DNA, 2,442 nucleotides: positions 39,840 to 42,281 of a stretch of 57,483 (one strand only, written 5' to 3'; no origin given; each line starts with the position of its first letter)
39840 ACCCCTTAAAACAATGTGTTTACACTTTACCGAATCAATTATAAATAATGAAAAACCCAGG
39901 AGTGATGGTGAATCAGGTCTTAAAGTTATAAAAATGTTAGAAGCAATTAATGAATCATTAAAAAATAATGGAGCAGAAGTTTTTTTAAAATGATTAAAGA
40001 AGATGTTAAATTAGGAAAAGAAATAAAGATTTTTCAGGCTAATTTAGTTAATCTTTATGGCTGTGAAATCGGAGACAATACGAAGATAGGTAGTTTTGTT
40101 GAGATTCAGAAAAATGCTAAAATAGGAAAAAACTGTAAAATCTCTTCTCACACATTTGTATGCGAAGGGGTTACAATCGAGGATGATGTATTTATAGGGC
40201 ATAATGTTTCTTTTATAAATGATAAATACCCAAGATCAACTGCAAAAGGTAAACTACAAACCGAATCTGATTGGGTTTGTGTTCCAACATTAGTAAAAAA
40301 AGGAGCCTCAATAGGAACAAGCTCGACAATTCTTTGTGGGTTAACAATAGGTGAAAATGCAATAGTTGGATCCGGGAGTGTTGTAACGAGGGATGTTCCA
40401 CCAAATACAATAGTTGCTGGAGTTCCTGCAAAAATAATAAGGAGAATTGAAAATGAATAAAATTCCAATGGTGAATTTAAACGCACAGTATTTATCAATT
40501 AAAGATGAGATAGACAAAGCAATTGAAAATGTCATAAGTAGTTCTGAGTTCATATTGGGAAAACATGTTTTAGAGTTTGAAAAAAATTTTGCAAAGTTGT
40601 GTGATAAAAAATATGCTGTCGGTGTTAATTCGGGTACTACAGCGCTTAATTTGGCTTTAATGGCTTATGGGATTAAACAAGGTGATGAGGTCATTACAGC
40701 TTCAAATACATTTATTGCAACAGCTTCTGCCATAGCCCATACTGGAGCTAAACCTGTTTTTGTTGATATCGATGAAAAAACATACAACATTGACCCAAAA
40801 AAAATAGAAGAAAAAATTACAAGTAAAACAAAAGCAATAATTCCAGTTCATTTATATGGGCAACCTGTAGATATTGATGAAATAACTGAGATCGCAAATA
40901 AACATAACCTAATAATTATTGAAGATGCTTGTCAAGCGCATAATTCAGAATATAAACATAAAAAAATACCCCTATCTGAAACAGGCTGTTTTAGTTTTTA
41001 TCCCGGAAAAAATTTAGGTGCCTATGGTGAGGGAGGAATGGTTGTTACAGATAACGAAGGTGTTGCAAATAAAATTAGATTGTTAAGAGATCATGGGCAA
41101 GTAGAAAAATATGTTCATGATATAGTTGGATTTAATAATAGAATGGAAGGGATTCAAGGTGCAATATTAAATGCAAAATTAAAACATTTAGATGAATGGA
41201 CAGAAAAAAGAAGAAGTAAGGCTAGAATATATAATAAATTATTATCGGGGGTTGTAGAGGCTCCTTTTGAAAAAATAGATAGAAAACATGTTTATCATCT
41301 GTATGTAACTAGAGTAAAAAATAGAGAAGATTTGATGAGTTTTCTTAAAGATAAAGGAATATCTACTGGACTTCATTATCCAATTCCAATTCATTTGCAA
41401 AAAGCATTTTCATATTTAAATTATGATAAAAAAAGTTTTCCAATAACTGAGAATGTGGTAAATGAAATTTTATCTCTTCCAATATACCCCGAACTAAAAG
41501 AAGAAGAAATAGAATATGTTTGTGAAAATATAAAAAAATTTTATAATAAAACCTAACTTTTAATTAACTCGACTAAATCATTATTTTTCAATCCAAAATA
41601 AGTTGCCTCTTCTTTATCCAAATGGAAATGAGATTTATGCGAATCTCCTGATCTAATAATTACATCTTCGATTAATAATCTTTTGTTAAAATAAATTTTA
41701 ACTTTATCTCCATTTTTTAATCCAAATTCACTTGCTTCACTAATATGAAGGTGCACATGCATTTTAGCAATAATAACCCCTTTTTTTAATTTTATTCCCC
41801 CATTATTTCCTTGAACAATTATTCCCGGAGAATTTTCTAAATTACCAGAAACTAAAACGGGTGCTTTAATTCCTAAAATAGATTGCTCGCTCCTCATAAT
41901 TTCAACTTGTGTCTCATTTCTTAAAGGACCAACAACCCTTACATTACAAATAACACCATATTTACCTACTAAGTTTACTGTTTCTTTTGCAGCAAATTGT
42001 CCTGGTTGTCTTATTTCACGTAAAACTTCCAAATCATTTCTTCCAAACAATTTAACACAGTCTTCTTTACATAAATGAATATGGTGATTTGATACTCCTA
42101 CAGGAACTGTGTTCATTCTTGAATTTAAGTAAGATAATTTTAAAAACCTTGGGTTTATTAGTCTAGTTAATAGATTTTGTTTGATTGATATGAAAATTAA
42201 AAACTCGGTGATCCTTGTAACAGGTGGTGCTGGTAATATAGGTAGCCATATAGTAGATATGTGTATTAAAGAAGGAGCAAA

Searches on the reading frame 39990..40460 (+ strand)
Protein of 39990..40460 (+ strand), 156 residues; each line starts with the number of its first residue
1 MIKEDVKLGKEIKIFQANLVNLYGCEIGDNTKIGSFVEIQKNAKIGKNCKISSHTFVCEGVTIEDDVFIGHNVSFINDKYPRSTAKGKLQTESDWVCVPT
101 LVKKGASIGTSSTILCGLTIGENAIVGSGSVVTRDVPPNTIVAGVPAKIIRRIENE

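Call 10: search_protein_families(library=pfam, proteins=[window:39990-40460:+], max_evalue=0.001)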
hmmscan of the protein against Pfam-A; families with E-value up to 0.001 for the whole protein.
window:39990-40460:+ (156 aa): 4 families
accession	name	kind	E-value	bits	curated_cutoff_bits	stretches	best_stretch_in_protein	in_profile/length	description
PF00132.30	Hexapep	-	8.6e-21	73.1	27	2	24-57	1-34/36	Bacterial transferase hexapeptide (six repeats)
PF14602.12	Hexapep_2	-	2.7e-09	37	27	0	107-134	9-34/34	Hexapeptide repeat of succinyl-transferase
PF25084.1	LbH_EIF2B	-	9.5e-08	32.4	54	1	4-71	8-72/105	EIF2B subunit epsilon LbH domain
PF25087.1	GMPPB_C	-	0.00057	20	39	0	37-79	5-46/110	GMPPB C-terminal domain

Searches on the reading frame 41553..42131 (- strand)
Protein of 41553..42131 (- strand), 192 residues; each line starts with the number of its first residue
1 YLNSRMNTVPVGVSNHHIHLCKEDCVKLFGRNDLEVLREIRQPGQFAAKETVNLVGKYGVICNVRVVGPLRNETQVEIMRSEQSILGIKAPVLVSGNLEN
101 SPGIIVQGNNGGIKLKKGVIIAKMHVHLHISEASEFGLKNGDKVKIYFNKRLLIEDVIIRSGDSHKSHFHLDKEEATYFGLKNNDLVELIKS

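Call 52: search_protein_families(library=ncbifam, proteins=[window:41553-42131:-], max_evalue=0.001)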
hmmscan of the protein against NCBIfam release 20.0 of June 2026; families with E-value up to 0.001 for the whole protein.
window:41553-42131:- (192 aa): 2 families
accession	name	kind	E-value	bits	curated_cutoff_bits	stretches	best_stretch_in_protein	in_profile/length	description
NF011652.1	PRK15070.1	subfamily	3.3e-60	203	209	1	9-189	1-184/185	phosphate propanoyltransferase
NF040837.1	BMC_EutD_Gpos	exception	3.1e-48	163.9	315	1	5-188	16-202/205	ethanolamine utilization phosphate acetyltransferase EutD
